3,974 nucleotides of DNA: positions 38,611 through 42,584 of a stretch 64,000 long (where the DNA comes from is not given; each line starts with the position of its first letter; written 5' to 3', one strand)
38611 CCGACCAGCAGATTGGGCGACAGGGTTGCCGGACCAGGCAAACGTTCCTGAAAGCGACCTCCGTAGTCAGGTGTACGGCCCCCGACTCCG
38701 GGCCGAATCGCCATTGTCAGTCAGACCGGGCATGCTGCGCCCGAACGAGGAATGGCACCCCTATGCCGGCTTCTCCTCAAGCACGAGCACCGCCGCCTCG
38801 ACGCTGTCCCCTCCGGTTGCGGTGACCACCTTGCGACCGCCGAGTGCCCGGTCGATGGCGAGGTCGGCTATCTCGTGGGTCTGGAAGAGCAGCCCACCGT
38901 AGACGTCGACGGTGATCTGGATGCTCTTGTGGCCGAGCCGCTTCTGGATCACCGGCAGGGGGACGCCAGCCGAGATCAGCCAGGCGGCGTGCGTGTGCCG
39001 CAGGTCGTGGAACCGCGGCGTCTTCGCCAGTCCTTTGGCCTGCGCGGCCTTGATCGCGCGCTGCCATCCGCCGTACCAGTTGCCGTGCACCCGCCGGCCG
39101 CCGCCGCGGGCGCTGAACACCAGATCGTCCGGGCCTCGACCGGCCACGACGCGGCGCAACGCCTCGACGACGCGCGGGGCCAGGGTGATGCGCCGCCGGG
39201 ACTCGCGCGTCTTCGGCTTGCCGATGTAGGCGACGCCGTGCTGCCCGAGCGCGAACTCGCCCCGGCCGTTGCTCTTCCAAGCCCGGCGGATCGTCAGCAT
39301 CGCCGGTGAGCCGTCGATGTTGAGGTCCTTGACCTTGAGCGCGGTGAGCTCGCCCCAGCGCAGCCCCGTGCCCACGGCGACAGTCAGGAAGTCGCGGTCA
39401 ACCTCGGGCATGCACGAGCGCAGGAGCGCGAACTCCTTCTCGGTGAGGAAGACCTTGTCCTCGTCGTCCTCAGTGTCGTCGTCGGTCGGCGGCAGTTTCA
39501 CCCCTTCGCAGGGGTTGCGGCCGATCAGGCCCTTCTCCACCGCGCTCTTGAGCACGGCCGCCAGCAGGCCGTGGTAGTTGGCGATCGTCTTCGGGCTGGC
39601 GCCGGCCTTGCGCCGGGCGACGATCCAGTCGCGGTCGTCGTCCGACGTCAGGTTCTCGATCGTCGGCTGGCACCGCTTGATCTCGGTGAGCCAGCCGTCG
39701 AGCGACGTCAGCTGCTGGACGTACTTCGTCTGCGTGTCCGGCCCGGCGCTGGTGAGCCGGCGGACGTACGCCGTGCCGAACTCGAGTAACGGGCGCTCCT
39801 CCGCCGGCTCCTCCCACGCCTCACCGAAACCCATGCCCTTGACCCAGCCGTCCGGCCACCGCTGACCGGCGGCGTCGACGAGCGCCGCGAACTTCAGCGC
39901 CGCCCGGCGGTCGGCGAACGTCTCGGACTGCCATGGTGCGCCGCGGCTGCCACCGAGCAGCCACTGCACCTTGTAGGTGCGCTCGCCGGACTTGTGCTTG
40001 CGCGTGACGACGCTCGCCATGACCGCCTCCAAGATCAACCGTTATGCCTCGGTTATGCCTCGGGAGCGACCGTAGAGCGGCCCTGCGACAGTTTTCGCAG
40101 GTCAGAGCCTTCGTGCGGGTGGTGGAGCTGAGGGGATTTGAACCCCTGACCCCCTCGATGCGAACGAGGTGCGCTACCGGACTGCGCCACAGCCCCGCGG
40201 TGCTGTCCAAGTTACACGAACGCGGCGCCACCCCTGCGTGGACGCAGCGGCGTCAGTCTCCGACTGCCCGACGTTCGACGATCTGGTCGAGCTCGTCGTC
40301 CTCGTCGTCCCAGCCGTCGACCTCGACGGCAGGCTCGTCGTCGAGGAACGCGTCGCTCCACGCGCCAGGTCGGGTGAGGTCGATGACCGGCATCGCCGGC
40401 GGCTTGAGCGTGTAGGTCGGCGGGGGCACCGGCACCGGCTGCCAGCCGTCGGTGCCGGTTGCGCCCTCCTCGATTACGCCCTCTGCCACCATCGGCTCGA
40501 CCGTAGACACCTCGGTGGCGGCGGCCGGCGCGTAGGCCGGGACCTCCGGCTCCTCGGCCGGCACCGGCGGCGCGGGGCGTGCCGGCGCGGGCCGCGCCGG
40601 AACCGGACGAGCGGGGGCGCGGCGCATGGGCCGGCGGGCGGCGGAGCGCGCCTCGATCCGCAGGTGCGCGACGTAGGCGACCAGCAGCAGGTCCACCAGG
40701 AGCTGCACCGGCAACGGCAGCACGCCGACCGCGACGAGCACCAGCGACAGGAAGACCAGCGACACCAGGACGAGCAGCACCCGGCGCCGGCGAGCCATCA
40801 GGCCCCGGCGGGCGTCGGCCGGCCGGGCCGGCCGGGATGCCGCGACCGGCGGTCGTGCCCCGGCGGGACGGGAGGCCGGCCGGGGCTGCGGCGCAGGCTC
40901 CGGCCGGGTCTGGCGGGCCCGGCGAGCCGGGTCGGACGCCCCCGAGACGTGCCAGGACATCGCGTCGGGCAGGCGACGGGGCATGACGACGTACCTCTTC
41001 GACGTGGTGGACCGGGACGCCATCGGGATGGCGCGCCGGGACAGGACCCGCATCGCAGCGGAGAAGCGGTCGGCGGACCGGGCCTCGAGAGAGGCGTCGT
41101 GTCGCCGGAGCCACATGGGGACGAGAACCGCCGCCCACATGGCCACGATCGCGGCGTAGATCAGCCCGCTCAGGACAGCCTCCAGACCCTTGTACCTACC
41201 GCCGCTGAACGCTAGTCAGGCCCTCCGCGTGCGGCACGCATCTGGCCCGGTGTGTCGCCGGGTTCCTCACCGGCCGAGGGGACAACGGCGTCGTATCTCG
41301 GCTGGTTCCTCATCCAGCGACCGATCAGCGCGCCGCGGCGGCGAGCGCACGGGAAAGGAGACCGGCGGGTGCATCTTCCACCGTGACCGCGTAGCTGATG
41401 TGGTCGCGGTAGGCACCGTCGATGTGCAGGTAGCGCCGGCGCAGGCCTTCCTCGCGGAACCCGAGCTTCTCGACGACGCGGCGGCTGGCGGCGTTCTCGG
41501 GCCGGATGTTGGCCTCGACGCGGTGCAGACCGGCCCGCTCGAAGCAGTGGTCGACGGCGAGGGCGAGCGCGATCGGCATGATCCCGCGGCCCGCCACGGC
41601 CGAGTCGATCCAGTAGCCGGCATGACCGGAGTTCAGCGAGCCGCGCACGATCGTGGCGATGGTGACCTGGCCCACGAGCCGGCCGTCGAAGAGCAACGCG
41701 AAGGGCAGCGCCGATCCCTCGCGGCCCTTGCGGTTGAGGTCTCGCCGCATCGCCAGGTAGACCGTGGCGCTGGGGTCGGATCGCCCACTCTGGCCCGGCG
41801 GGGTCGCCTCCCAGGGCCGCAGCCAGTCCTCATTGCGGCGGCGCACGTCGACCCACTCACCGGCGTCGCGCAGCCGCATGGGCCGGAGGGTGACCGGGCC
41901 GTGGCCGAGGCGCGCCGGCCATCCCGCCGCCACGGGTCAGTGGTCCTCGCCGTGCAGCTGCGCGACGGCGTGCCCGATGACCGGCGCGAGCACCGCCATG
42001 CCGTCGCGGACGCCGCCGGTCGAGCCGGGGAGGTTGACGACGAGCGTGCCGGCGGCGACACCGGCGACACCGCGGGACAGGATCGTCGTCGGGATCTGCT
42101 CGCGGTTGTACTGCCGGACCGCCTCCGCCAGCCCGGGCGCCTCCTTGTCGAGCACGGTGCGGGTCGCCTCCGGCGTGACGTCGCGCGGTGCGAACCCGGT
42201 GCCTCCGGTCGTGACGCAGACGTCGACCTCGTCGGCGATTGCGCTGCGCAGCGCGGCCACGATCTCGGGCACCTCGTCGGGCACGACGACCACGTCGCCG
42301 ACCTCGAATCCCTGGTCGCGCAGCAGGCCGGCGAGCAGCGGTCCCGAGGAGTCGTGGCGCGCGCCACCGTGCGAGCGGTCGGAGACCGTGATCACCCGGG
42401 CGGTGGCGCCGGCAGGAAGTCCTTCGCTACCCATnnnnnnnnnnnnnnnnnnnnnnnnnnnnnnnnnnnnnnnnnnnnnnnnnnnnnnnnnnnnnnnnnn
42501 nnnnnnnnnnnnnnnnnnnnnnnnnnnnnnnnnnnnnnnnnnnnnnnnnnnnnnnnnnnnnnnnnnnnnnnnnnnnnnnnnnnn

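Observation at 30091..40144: A 10-kb integrative mobilizable element inserted in tRNA-Ala, bounded by 33-bp perfect direct repeats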

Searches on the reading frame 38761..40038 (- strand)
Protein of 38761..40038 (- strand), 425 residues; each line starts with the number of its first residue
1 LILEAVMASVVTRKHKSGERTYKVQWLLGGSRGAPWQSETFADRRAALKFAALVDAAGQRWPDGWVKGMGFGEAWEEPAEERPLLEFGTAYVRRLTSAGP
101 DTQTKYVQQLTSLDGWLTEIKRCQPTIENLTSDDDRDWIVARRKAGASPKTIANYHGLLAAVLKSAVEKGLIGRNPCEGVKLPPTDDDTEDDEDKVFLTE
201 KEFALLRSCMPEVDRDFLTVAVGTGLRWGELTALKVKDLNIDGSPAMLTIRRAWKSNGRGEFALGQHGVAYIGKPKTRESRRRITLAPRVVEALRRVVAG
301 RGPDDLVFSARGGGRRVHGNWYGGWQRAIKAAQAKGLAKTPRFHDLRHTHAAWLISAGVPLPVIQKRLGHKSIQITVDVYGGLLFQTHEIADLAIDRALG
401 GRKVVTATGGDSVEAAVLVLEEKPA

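Call 11: search_protein_families(library=pfam, proteins=[window:38761-40038:-], max_evalue=0.01)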
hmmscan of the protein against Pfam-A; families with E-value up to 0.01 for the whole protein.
window:38761-40038:- (425 aa): 3 families
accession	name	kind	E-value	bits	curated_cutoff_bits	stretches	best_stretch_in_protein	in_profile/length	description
PF00589.27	Phage_integrase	-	4.4e-24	85.6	27.1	1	208-380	18-165/172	Phage integrase family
PF02899.23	Phage_int_SAM_1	-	0.00014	22.5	22.3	1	99-166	15-79/83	Phage integrase, N-terminal SAM-like domain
PF13102.12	Phage_int_SAM_5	-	0.0068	17.2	22.3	0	137-177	56-95/98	Phage integrase SAM-like domain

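Call 12: search_protein_families(library=ncbifam, proteins=[window:38761-40038:-], max_evalue=0.01)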
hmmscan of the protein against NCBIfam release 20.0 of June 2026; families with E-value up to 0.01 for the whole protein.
window:38761-40038:- (425 aa): 8 families
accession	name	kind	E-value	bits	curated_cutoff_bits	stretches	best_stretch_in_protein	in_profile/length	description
TIGR02224.1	recomb_XerC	equivalog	3.3e-17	62.8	335.15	1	91-383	6-277/295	tyrosine recombinase XerC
NF040815.2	recomb_XerA_Arch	equivalog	5e-16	59.1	220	2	280-376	154-248/263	site-specific tyrosine recombinase/integron integrase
TIGR02225.1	recomb_XerD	equivalog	2.4e-12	46.8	329.6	2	325-380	217-271/290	site-specific tyrosine recombinase XerD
NF001399.0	PRK00283.1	subfamily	2.9e-10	39.9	279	1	101-380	25-280/300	tyrosine recombinase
TIGR02249.1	integrase_gron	subfamily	1.6e-08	34.3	265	1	325-381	242-298/315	integron integrase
NF011946.0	PRK15417.1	equivalog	2.4e-07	30.3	435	1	311-377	243-310/337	integron integrase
NF002331.0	PRK01287.1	subfamily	4.8e-06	25.8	371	1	213-380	163-309/365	site-specific tyrosine recombinase XerC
NF003462.0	PRK05084.1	equivalog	1.7e-05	23.7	267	0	343-380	305-341/360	tyrosine recombinase XerS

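Call 19: find_encoding_contigs(protein=window:38761-40020:-, flank=10000, max_places=6)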
Protein window:38761-40020:- (419 aa): 21 contigs read that carry it; 6 places shown.
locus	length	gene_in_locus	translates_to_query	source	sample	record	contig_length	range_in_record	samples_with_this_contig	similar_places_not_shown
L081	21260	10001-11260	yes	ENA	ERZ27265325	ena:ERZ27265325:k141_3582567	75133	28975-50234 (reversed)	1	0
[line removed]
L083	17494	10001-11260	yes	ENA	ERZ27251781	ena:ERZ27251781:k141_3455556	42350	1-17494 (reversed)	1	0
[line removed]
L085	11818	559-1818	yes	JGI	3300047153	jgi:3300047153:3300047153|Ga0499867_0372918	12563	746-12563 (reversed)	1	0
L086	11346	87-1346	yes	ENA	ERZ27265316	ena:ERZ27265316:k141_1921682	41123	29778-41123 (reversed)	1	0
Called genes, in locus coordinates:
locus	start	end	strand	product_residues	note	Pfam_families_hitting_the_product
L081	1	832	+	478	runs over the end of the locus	PF00478:IMPDH, PF03060:NMO (faint), PF00571:CBS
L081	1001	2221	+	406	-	PF17964:Big_10, PF03734:YkuD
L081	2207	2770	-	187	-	PF01812:5-FTHF_cyc-lig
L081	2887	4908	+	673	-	PF00672:HAMP, PF01590:GAF, PF13185:GAF_2, PF13492:GAF_3, PF00990:GGDEF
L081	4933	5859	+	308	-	PF00483:NTP_transferase, PF12804:NTP_transf_3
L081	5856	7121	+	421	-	PF03453:MoeA_N, PF00994:MoCF_biosynth, PF03454:MoeA_C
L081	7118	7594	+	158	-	PF01967:MoaC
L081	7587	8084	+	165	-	PF00994:MoCF_biosynth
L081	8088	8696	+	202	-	PF13302:Acetyltransf_3, PF00583:Acetyltransf_1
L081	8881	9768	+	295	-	PF28211:GlpR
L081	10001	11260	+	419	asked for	PF00589:Phage_integrase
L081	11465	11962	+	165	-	PF04542:Sigma70_r2, PF22029:PhyR_sigma2 (weak), PF08281:Sigma70_r4_2, PF04545:Sigma70_r4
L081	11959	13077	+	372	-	PF14016:DUF4232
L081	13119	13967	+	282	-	-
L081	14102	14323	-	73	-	PF12728:HTH_17 (weak)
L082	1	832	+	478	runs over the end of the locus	PF00478:IMPDH, PF03060:NMO (faint), PF00571:CBS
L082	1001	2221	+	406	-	PF17964:Big_10, PF03734:YkuD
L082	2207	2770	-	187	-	PF01812:5-FTHF_cyc-lig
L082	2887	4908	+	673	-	PF00672:HAMP, PF01590:GAF, PF13185:GAF_2, PF13492:GAF_3, PF00990:GGDEF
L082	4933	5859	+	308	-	PF00483:NTP_transferase, PF12804:NTP_transf_3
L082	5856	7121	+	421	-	PF03453:MoeA_N, PF00994:MoCF_biosynth, PF03454:MoeA_C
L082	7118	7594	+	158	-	PF01967:MoaC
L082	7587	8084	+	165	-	PF00994:MoCF_biosynth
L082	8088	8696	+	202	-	PF13302:Acetyltransf_3, PF00583:Acetyltransf_1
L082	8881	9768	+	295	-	PF28211:GlpR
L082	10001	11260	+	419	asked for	PF00589:Phage_integrase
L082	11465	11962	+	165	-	PF04542:Sigma70_r2, PF22029:PhyR_sigma2 (weak), PF08281:Sigma70_r4_2, PF04545:Sigma70_r4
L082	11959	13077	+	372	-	PF14016:DUF4232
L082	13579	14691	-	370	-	PF13384:HTH_23, PF13518:HTH_28 (faint), PF13551:HTH_29, PF13565:HTH_32, PF13358:DDE_3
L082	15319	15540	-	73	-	PF12728:HTH_17 (weak)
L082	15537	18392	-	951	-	PF08751:TrwC, PF13086:AAA_11 (faint), PF13245:AAA_19, PF13401:AAA_22 (weak), PF13604:AAA_30, PF01443:Viral_helicase1 (weak)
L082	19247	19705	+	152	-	PF12728:HTH_17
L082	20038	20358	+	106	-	-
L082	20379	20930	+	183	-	-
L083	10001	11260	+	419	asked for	PF00589:Phage_integrase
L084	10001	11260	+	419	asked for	PF00589:Phage_integrase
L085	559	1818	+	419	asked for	PF00589:Phage_integrase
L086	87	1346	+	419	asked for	PF00589:Phage_integrase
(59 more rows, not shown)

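Call 64: search_protein_families(library=padloc, proteins=[window:38761-40020:-], max_evalue=0.01)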
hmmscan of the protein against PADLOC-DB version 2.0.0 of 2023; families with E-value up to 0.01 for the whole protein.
window:38761-40020:- (419 aa): 0 families

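Call 73: search_protein_families(library=phrogs, proteins=[window:38761-40020:-], max_evalue=0.001)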
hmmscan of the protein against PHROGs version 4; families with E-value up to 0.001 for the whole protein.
window:38761-40020:- (419 aa): 4 families
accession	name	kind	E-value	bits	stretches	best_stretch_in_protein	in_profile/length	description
phrog_1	-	integration and excision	3.1e-63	216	1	7-397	115-455/611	integrase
phrog_216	-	integration and excision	1.1e-28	101.2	1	142-377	11-224/301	integrase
phrog_7685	-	integration and excision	2.8e-09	37.9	1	319-375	167-221/240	integrase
phrog_35951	-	unknown function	9.9e-06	26.9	1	320-369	10-55/97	-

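Call 89: find_homologous_proteins(query=window:38761-40020:-, max_evalue=1e-30)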
Query window:38761-40020:- (419 aa): 305 proteins with E <= 1e-30 among 8000 candidates; the best 120 are listed.
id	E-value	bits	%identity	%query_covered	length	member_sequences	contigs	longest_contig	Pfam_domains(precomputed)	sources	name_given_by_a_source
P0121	9.2e-281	949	100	100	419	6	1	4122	PF00589.28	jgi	jgi:integrase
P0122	4.9e-236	801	85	100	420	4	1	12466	PF00589.28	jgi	jgi:integrase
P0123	6.3e-236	801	86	97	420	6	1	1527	PF00589.28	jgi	jgi:integrase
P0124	8.6e-232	787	84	100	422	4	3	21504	PF00589.28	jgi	jgi:integrase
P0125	1.1e-229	780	85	94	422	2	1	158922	PF00589.28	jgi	jgi:integrase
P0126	4.5e-229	778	84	97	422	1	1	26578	PF00589.28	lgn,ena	-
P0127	5.2e-228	775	82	100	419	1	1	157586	PF00589.28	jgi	jgi:integrase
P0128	9.4e-227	771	83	99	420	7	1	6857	PF00589.28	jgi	jgi:integrase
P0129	2.4e-223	760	83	96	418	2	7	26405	PF00589.28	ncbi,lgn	ncbi:MAG TPA: site-specific integrase [Mycobacteriales bacterium]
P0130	2.5e-223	760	81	100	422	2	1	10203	PF00589.28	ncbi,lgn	-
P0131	4.0e-223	759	81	100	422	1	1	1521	PF00589.28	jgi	jgi:integrase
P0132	6.8e-223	758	81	100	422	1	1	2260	PF00589.28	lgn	-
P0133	4.7e-222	755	81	99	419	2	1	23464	PF00589.28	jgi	jgi:integrase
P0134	9.9e-222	754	81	99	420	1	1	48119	PF00589.28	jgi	jgi:integrase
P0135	2.7e-220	750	82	95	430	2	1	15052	PF00589.28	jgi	jgi:integrase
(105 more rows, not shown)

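Call 90: find_encoding_contigs(protein=P0127, flank=10000, max_places=1)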
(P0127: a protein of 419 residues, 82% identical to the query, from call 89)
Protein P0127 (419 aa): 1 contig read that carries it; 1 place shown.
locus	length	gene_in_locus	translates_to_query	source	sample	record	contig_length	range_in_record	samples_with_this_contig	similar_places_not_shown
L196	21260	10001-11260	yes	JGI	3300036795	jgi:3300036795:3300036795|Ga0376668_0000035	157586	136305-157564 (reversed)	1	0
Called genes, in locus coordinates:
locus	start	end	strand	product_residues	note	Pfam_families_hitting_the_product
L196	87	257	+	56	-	-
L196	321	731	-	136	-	PF01741:MscL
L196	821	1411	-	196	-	PF08666:SAF (weak), PF16976:RcpC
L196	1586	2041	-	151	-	-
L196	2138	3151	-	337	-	PF01674:Lipase_2 (weak)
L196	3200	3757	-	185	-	PF01812:5-FTHF_cyc-lig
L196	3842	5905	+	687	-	PF00672:HAMP, PF01590:GAF, PF13185:GAF_2, PF13492:GAF_3 (weak), PF00990:GGDEF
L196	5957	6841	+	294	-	PF00483:NTP_transferase, PF12804:NTP_transf_3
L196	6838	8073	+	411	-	PF03453:MoeA_N, PF00994:MoCF_biosynth, PF03454:MoeA_C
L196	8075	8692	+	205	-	PF00583:Acetyltransf_1, PF13302:Acetyltransf_3, PF13420:Acetyltransf_4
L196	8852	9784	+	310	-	PF28211:GlpR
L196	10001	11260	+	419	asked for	PF00589:Phage_integrase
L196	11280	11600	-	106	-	-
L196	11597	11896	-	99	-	-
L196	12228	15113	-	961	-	PF08751:TrwC, PF13245:AAA_19, PF13604:AAA_30, PF01443:Viral_helicase1 (faint)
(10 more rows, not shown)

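Call 91: find_encoding_contigs(protein=P0125, flank=10000, max_places=1)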
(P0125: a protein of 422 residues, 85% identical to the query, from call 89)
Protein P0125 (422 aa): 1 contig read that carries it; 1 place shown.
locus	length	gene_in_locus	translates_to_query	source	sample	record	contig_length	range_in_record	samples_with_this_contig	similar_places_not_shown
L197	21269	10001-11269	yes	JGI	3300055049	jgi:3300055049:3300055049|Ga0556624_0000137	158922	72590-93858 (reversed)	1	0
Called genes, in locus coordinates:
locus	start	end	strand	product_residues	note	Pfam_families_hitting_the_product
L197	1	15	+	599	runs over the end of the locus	PF00501:AMP-binding, PF13193:AMP-binding_C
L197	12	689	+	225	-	PF00117:GATase, PF07722:Peptidase_C26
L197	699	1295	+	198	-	PF00156:Pribosyltran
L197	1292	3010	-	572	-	PF00069:Pkinase, PF07714:PK_Tyr_Ser-Thr, PF01636:APH (faint), PF03109:ABC1 (weak), PF03793:PASTA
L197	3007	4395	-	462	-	PF00069:Pkinase, PF01636:APH (faint), PF07714:PK_Tyr_Ser-Thr, PF03109:ABC1, PF03793:PASTA (faint)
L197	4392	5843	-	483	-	PF21922:PBP_dimer_2, PF00905:Transpeptidase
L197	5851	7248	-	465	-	PF01098:FTSW_RODA_SPOVE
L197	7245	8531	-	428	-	PF00481:PP2C, PF13672:PP2C_2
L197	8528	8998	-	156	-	PF16697:Yop-YscD_cpl, PF00498:FHA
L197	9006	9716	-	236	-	PF12401:FhaA_N, PF16697:Yop-YscD_cpl, PF00498:FHA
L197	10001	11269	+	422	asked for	PF00589:Phage_integrase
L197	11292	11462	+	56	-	-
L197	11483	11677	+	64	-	PF12728:HTH_17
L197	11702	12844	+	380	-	-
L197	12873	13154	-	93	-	PF12728:HTH_17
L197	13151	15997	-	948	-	PF08751:TrwC, PF13604:AAA_30, PF01443:Viral_helicase1 (faint), PF13245:AAA_19, PF13538:UvrD_C_2 (weak)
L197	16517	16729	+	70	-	-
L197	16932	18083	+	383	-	-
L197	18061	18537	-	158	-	PF03852:Vsr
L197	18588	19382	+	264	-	PF13391:HNH_2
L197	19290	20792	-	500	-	PF00145:DNA_methylase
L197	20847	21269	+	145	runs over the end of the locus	-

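Call 111: find_encoding_contigs(protein=window:38761-40020:-, flank=2500, max_places=10)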
Protein window:38761-40020:- (419 aa): 21 contigs read that carry it; 7 places shown.
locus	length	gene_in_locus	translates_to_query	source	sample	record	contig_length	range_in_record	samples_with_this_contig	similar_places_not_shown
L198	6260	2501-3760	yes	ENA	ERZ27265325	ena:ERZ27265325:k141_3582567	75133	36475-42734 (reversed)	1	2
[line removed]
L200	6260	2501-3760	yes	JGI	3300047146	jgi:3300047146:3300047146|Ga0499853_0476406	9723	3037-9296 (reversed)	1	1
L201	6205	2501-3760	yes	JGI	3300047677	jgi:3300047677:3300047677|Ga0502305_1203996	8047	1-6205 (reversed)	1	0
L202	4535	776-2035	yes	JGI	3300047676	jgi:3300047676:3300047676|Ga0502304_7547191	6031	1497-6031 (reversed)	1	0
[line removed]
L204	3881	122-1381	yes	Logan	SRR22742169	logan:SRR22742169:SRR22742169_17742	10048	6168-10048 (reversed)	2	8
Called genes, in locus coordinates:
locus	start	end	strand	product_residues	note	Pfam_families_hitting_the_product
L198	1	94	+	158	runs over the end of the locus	PF01967:MoaC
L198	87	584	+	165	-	PF00994:MoCF_biosynth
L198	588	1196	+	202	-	PF13302:Acetyltransf_3, PF00583:Acetyltransf_1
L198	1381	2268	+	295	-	PF28211:GlpR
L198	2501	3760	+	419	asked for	PF00589:Phage_integrase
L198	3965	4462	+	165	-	PF04542:Sigma70_r2, PF22029:PhyR_sigma2 (weak), PF08281:Sigma70_r4_2, PF04545:Sigma70_r4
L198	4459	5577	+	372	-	PF14016:DUF4232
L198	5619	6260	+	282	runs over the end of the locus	-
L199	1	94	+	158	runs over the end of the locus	PF01967:MoaC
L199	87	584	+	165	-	PF00994:MoCF_biosynth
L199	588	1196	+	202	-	PF13302:Acetyltransf_3, PF00583:Acetyltransf_1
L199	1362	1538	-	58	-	-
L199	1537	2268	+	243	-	-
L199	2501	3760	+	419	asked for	PF00589:Phage_integrase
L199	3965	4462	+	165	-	PF04542:Sigma70_r2, PF22029:PhyR_sigma2 (weak), PF08281:Sigma70_r4_2, PF04545:Sigma70_r4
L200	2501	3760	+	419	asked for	PF00589:Phage_integrase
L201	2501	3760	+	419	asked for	PF00589:Phage_integrase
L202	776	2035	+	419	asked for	PF00589:Phage_integrase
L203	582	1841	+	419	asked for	PF00589:Phage_integrase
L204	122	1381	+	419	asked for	PF00589:Phage_integrase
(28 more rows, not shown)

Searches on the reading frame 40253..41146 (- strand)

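Call 13: search_protein_families(library=ncbifam, proteins=[window:40253-41146:-], max_evalue=0.00001)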
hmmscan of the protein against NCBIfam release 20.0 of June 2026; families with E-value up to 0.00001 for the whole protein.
window:40253-41146:- (297 aa): 3 families
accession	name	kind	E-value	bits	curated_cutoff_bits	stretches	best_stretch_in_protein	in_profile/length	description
NF050099.1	SepX_GlpR_2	exception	1.4e-37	130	150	1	2-264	12-245/250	divisome protein SepX/GlpR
NF050100.1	SepX_GlpR_3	exception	6.3e-15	55.6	150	1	2-178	12-160/209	divisome protein SepX/GlpR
NF050101.1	SepX_GlpR_4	equivalog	1.5e-14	54.5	110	1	2-187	12-175/176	divisome protein SepX/GlpR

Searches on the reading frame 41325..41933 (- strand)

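Call 13: search_protein_families(library=ncbifam, proteins=[window:41325-41933:-], max_evalue=0.00001)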
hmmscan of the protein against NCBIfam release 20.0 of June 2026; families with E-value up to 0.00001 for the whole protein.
window:41325-41933:- (202 aa): 3 families
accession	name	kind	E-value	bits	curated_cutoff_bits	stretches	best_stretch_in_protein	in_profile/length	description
NF008072.0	PRK10809.1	equivalog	2.8e-24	85.9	190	1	14-187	18-189/194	ribosomal protein S5-alanine N-acetyltransferase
NF007539.0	PRK10151.1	equivalog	3.9e-11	42.9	184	1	74-185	66-176/179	50S ribosomal protein L7/L12-serine acetyltransferase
NF040503.1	resist_ArsN1a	equivalog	1.3e-07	31.5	170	1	108-179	83-153/159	arsinothricin resistance N-acetyltransferase ArsN1 family A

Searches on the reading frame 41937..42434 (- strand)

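Call 13: search_protein_families(library=ncbifam, proteins=[window:41937-42434:-], max_evalue=0.00001)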
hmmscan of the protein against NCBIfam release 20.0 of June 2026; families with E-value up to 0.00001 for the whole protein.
window:41937-42434:- (165 aa): 7 families
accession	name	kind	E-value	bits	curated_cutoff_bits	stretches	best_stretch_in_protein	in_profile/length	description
NF002947.1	PRK03604.1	equivalog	6.8e-51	173.3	285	1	10-165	146-301/301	bifunctional molybdenum cofactor biosynthesis protein MoaC/MoaB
TIGR00177.1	molyb_syn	domain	1e-36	126.1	85.35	1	12-150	4-146/148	molybdenum cofactor synthesis domain-containing protein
NF006932.0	PRK09417.1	equivalog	5.7e-31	107.5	158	1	14-147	8-144/193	molybdopterin adenylyltransferase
TIGR02667.1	moaB_proteo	equivalog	3.1e-30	105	222.4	1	13-147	8-142/163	molybdenum cofactor biosynthesis protein B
NF002291.0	PRK01215.1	equivalog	3.2e-11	42.8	293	1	12-115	6-112/264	nicotinamide mononucleotide deamidase-related protein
NF002977.0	PRK03670.1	equivalog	5.3e-08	32.6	305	1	12-99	3-90/252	competence damage-inducible protein A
NF050098.1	MoeA_actino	exception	7e-06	25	560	0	22-80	194-251/400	molybdopterin molybdotransferase MoeA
